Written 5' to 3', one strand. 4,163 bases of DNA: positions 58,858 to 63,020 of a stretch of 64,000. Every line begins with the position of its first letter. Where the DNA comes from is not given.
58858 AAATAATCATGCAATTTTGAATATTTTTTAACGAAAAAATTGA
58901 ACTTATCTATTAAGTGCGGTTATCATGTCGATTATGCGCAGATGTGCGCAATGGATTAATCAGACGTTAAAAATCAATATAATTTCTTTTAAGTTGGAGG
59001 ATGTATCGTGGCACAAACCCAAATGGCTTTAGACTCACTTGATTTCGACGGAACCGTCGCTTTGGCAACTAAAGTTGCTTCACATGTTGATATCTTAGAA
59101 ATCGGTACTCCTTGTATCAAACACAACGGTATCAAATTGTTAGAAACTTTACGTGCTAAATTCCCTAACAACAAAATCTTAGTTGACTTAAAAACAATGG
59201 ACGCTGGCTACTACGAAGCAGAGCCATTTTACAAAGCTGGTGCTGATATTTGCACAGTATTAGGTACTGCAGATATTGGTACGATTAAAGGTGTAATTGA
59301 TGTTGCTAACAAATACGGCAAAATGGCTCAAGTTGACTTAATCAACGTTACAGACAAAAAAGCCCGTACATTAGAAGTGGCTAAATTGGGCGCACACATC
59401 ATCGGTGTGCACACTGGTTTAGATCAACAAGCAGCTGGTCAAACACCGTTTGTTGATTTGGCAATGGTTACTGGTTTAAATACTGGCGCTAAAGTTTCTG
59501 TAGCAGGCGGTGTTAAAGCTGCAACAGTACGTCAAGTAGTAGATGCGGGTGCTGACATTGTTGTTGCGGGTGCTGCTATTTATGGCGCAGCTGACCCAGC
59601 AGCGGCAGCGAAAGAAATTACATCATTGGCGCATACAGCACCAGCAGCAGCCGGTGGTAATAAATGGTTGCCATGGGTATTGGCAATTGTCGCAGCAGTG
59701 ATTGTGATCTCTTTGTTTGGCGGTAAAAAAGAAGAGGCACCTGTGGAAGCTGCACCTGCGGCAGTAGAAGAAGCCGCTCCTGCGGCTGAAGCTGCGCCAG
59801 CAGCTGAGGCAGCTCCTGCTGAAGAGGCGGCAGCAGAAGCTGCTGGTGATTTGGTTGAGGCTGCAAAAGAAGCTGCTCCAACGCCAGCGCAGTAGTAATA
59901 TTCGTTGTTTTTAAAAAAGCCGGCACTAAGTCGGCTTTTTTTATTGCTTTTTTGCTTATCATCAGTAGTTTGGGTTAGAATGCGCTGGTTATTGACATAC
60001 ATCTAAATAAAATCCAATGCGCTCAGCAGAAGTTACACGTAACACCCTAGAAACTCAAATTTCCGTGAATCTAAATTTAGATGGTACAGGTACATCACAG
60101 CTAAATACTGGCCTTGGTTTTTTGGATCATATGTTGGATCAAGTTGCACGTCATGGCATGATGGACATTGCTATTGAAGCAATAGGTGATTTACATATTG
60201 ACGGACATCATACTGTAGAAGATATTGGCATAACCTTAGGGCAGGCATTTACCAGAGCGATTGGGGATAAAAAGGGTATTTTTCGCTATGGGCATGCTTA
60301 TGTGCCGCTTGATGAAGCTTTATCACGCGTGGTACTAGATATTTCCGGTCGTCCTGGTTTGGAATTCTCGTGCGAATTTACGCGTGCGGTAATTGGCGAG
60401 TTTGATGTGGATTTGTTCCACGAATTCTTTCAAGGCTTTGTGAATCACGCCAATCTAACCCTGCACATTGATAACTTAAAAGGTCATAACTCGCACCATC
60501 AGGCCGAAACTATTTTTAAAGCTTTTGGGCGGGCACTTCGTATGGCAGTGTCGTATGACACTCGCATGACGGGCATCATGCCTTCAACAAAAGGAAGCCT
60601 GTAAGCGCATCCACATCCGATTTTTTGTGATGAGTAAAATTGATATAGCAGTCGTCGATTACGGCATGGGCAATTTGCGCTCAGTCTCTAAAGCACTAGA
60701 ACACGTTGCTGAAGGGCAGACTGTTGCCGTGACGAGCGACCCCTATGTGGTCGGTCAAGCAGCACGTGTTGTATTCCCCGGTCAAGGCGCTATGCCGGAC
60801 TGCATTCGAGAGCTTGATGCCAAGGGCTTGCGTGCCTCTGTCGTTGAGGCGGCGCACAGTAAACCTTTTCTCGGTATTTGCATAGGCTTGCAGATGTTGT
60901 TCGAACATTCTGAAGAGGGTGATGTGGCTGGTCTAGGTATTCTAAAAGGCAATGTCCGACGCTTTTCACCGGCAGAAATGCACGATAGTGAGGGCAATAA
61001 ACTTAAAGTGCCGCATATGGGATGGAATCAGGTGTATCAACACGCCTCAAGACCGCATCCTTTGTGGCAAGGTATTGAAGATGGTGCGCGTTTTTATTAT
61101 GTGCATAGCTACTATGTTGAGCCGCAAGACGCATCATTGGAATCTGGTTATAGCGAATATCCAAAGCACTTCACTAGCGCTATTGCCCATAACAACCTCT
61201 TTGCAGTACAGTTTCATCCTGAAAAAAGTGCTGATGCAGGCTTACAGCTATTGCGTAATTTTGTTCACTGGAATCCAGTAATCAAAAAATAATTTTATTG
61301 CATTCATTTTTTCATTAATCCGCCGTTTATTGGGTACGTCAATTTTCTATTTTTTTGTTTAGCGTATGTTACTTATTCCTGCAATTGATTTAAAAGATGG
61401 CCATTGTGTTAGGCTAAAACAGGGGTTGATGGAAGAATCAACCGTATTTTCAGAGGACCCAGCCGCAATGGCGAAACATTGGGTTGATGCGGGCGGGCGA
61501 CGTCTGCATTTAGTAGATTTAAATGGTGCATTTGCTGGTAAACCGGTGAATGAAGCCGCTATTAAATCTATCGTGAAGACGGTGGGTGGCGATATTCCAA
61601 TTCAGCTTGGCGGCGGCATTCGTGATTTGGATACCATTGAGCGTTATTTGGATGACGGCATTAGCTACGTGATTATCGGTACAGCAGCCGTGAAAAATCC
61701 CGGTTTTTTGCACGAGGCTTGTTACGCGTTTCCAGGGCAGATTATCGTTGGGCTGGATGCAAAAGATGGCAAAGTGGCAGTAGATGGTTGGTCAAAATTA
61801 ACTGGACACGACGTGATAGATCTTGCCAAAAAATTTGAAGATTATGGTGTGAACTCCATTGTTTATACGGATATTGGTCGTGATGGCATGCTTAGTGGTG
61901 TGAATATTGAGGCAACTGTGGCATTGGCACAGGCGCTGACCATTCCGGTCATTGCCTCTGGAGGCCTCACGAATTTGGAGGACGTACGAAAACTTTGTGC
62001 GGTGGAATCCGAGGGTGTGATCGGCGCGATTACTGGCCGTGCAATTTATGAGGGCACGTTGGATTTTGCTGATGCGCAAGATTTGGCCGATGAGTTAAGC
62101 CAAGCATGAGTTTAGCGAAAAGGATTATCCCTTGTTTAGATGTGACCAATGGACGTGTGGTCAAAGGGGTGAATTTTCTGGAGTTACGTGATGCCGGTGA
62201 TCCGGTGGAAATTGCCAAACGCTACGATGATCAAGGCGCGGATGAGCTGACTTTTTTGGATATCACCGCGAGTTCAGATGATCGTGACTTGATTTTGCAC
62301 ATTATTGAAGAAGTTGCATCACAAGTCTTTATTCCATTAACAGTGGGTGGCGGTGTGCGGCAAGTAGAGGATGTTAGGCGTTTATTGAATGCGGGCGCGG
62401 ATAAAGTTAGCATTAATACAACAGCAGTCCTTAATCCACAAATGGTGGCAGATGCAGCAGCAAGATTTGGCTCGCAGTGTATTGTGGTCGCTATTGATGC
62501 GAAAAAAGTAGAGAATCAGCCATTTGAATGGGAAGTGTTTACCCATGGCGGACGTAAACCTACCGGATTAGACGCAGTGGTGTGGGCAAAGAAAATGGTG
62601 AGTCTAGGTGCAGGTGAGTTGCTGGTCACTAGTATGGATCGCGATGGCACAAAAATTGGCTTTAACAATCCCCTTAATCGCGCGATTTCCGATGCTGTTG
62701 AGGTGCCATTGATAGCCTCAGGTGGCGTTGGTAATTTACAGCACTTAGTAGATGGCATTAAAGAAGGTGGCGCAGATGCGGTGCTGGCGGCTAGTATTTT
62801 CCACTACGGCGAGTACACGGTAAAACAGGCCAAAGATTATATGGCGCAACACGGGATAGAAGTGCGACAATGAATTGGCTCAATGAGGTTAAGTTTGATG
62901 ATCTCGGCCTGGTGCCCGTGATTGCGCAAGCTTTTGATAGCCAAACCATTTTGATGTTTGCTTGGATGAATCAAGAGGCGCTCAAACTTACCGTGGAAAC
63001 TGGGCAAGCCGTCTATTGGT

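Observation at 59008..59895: Membrane-anchored hexulose-6-phosphate synthase with an acidic EAAPAA tail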

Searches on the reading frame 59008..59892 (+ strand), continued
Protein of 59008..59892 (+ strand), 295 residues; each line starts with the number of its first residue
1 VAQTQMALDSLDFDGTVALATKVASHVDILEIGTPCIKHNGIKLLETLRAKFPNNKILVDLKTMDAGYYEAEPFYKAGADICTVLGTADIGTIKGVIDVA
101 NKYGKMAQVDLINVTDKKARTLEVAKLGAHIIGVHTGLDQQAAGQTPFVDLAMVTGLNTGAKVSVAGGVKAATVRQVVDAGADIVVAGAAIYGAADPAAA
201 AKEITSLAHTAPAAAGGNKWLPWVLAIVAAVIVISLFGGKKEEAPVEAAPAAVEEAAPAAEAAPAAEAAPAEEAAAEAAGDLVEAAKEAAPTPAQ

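Call 16: find_related_loci(query=window:59008-59720:+, collection=genome_contigs, flank=3000)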
Query window:59008-59720:+ (237 aa) in genome_contigs; peptide patterns used: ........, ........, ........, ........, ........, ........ (x = any residue, [..] = any of these).
599 stretches matched a pattern (row limit reached: there are more); 191 encode a relative of the query (tblastn E <= 1e-3); the best 80 are kept; 80 distinct loci.
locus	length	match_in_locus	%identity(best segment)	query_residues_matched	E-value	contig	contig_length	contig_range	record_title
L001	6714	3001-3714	88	1-237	5e-137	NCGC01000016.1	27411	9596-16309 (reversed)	MAG: Methylophilales bacterium 28-44-11 04302015_28_scaffold_390, whole genome shotgun sequence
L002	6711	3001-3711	92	1-237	6e-137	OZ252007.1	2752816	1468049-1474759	MAG: Methylophilaceae bacterium isolate f6eb45ad-314f-4aa5-a741-159cfeaa5a53 genome assembly, chromosome: 1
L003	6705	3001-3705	89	1-237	1e-136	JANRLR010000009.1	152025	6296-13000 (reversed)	MAG: Methylophilus sp. isolate bins.527 k141_1617180, whole genome shotgun sequence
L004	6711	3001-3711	88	1-237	3e-135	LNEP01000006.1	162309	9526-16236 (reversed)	MAG: Betaproteobacteria bacterium Ga0077540 Ga0077540_106.1, whole genome shotgun sequence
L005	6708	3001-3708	86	1-237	1e-131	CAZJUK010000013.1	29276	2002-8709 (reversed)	MAG TPA_asm: uncultured Methylophilaceae bacterium isolate SRP155585_co1_126 genome assembly, contig: NODE_537_length_29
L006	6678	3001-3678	92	1-225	7e-130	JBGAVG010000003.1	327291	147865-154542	MAG: Methylotenera sp. isolate MAG_AAO_AS.12 AAOAS-12_NODE_3_length_327291_cov_11.708649, whole genome shotgun sequence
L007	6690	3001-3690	85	1-232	6e-130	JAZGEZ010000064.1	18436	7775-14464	MAG: Methylophilaceae bacterium isolate SCS4bin.34 SCS4bin.34_64, whole genome shotgun sequence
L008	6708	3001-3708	89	1-237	1e-129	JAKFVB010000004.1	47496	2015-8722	MAG: Methylotenera sp. isolate D1_Bin_51 D1_0000618, whole genome shotgun sequence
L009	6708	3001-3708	89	1-237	1e-129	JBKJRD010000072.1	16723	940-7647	MAG: Methylotenera sp. isolate ant_bin.520 S1Ck117_3125756_flag_0_multi_75.9548_len_16723, whole genome shotgun sequence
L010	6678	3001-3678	92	1-225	4e-129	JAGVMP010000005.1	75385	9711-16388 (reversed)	MAG: Proteobacteria bacterium isolate SW_1 c_000000044995, whole genome shotgun sequence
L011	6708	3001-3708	89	1-237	3e-129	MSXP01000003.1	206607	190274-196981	MAG: Proteobacteria bacterium ST_bin12 94, whole genome shotgun sequence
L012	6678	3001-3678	92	1-225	7e-129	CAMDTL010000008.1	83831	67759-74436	MAG: Methylotenera oryzisoli isolate TH-08apr19-69 genome assembly, contig: TH-08apr19-C498, whole genome shotgun sequen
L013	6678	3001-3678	92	1-225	6e-129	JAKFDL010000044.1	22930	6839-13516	MAG: Methylotenera sp. isolate LC046 contig-124_1908, whole genome shotgun sequence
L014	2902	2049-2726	92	1-225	7e-134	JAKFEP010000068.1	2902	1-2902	MAG: Methylotenera sp. isolate LC076 contig-124_25853, whole genome shotgun sequence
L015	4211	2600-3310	87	1-237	1e-130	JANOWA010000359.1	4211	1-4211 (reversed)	MAG: Methylotenera sp. isolate VAR_35_metabat_510 VAR_35_k141_1208070, whole genome shotgun sequence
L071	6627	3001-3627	87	1-209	1e-111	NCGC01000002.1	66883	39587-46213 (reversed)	MAG: Methylophilales bacterium 28-44-11 04302015_28_scaffold_143, whole genome shotgun sequence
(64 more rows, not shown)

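Call 22: find_encoding_contigs(protein=P0008, flank=3000, max_places=4)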
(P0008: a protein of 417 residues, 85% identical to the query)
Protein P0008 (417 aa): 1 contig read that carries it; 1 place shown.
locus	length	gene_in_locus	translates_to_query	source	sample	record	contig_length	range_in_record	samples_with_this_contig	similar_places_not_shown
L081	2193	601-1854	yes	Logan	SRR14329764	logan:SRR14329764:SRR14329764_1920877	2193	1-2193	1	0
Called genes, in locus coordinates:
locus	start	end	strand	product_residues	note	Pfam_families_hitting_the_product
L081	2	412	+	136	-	?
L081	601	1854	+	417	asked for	PF00215:OMPdecase, PF00691:OmpA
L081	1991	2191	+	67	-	?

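Call 26: search_protein_families(library=pfam, proteins=[L081:1300-1851:+, L081:1991-2191:+], max_evalue=0.001)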
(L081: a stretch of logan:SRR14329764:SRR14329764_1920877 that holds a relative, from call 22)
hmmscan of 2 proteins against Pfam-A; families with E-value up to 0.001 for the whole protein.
L081:1300-1851:+ (184 aa): 2 families
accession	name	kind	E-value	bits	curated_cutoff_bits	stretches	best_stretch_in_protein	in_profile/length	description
PF00691.25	OmpA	-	6.5e-18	65.3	27.2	1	79-168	1-92/98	OmpA family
PF05359.17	DUF748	-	0.00016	20.3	50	0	75-124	878-927/1037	Domain of Unknown Function (DUF748)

L081:1991-2191:+ (67 aa): 1 family
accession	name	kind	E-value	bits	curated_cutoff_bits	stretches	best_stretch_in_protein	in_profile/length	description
PF00475.24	IGPD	-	1.5e-10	41.8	27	1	35-67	1-33/144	Imidazoleglycerol-phosphate dehydratase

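Call 29: search_protein_representatives(protein=window:59008-59727:+)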
Query: 240 residues. Proteins with E-value up to 0.001 (for the whole library): 1894; up to 1e-10: 991; up to 1e-30: 119. The best 150 are listed.
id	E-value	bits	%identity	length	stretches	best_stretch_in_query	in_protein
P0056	2.2e-125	433.0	89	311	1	1-236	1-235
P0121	7.0e-105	366.0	95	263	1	1-184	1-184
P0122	1.4e-71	257.1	62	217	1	4-211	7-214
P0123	2.1e-64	233.7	93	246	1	1-123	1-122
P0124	3.2e-61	223.2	57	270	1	4-212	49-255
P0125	2.3e-59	217.2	84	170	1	1-124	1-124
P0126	1.9e-58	214.2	67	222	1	4-158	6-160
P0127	3.7e-55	203.4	50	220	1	5-205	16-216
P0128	5.6e-55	202.8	50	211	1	5-204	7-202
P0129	9.1e-53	195.6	51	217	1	4-194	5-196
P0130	1.1e-51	192.0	82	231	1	111-235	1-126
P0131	1.4e-50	188.5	68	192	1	4-133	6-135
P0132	1.2e-48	182.2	49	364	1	10-211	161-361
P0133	2.9e-48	180.9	47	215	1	2-205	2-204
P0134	6.8e-48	179.7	34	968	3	4-206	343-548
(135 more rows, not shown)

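Call 42: predict_structure(alignment_id=A1)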
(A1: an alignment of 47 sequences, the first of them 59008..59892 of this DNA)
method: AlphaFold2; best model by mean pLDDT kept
length: 295 residues; sequences in the alignment: 47
mean_pLDDT: 81.5   pTM: 0.71
mean pLDDT of the five models: 81.5, 79.7, 78.0, 77.0, 76.9
residues with pLDDT >= 90: 173; 70-90: 51; 50-70: 17; < 50: 54
segments of 3 or more residues with pLDDT < 50: 241-291
pLDDT, mean of each block of 10 residues (from residue 1): 91 93 97 84 96 97 66 96 95 96 98 95 98 86 85 97 91 93 92 93 96 64 86 80 44 41 41 43 46 49
secondary structure, 60 per line:
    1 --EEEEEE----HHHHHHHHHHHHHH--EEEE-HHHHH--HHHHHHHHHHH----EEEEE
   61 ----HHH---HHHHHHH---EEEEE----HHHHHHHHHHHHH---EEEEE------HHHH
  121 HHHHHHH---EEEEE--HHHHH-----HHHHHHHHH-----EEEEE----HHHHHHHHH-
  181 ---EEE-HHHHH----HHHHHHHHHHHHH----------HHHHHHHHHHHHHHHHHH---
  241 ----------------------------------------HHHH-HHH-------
elements in order: E3-8 H13-26 E29-32 H34-38 H41-51 E56-60 H71-77 E81-85 H90-102 E106-110 H117-127 E131-135 H138-142 H148-156 E162-166 H171-179 E184-186 H188-192 H197-209 H220-237 H281-284
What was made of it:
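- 59008..59634 (+): 3-hexulose-6-phosphate synthase catalytic (beta/alpha)8 barrel, residues 1-209. AF2 block-mean pLDDT is mostly above 90 (call 42).
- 59635..59664 (+): Flexible Ala/Gly linker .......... (residues 210-219), ending in the conserved GG-x-K. AF2 pLDDT is about 64 for this block (call 42).
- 59665..59724 (+): Single transmembrane helix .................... (residues 220-239) with the conserved K-[WFYL]-LPW start. AF2 helix 220-237 (call 42).
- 59848..59871 (+): Conserved C-terminal peptide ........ (residues 281-288), a variant of [DE]GLVGAAK[DE]A. AF2 gives a short helix at 281-287, at low confidence (call 42).
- On Bitopic N-in/C-out inner-membrane protein: AF2 helix at 220-237 (call 42).
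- Checked: AlphaFold2 gives the barrel block-mean pLDDT mostly above 90, a helix at 220-237 with pLDDT about 80-86, and residues 241-291 below 50, i.e. disordered (call 42).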

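Call 54: search_protein_families(library=pfam, proteins=[L071:39-764:+, L071:776-1642:+, L071:1880-2827:+, L071:3765-4301:+, L071:4366-5271:-], max_evalue=0.00001)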
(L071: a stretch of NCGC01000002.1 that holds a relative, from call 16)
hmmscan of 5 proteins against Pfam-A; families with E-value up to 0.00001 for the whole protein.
L071:39-764:+ (242 aa): 4 families
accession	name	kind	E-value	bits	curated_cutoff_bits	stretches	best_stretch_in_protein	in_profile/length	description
PF08443.16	RimK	-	5.8e-25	88.4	21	1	47-231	3-186/188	RimK-like ATP-grasp domain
PF14397.11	ATPgrasp_ST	-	2.7e-10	40.4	31.4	1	36-106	10-81/278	Sugar-transfer associated ATP-grasp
PF02655.19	ATP-grasp_3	-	9.8e-09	35.9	23.2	1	47-210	3-155/160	ATP-grasp domain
PF14398.11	ATPgrasp_YheCD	-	1.5e-08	34.7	26.8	0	178-238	188-253/255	YheC/D like ATP-grasp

L071:776-1642:+ (289 aa): 1 family
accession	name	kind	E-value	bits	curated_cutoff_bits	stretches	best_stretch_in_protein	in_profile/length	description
PF01874.21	CitG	-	5.4e-66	223.6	27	1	15-278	2-282/284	ATP:dephospho-CoA triphosphoribosyl transferase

L071:1880-2827:+ (316 aa): 1 family
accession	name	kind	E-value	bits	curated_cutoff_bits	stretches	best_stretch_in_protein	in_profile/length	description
PF00923.25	TAL_FSA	-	1.1e-94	317.4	27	1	14-311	1-284/285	Transaldolase/Fructose-6-phosphate aldolase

L071:3765-4301:+ (179 aa): 1 family
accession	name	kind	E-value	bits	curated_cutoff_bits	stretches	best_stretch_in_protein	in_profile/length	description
PF01380.27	SIS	-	1.2e-11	44.9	25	1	34-133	5-110/131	SIS domain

L071:4366-5271:- (301 aa): 1 family
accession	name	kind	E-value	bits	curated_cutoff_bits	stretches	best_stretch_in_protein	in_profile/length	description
PF00977.27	His_biosynth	-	3.9e-24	85.8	23.6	1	65-290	1-227/228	Histidine biosynthesis protein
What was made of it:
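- One plain copy (L071) sits as tal-hps-SIS(PHI) with H4MPT-type genes, in the same MAG as the long form L001 (call 54).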

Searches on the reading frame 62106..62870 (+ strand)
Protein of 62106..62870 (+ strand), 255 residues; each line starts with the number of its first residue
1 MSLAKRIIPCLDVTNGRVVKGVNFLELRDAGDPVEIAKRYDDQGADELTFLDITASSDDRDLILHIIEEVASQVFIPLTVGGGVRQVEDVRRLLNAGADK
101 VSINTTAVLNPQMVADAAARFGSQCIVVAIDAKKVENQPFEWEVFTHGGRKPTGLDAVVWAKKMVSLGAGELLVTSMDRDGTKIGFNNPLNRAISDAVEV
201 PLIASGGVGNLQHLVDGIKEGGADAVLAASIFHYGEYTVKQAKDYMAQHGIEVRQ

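Call 26: search_protein_families(library=pfam, proteins=[window:62106-62870:+], max_evalue=0.001)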
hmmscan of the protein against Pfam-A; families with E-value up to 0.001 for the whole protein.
window:62106-62870:+ (255 aa): 5 families
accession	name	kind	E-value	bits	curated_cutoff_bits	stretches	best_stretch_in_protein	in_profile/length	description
PF00977.27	His_biosynth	-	4.4e-85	285.2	23.6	1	6-238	1-228/228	Histidine biosynthesis protein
PF01207.24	Dus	-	4.9e-08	32.9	20.4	1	33-118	140-227/311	Dihydrouridine synthase (Dus)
PF05690.20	ThiG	-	1.3e-07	31.7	23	0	157-242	133-217/247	Thiazole biosynthesis protein ThiG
PF03060.21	NMO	-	1.4e-06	28.3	28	0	160-232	148-225/331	Nitronate monooxygenase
PF04309.18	G3P_antiterm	-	3.6e-06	27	27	1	63-107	127-171/173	Glycerol-3-phosphate responsive antiterminator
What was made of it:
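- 60017..62873 (+): Downstream his genes hisB, hisH, hisA and hisF. Pfam His_biosynth for 62106-62870 (call 26).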
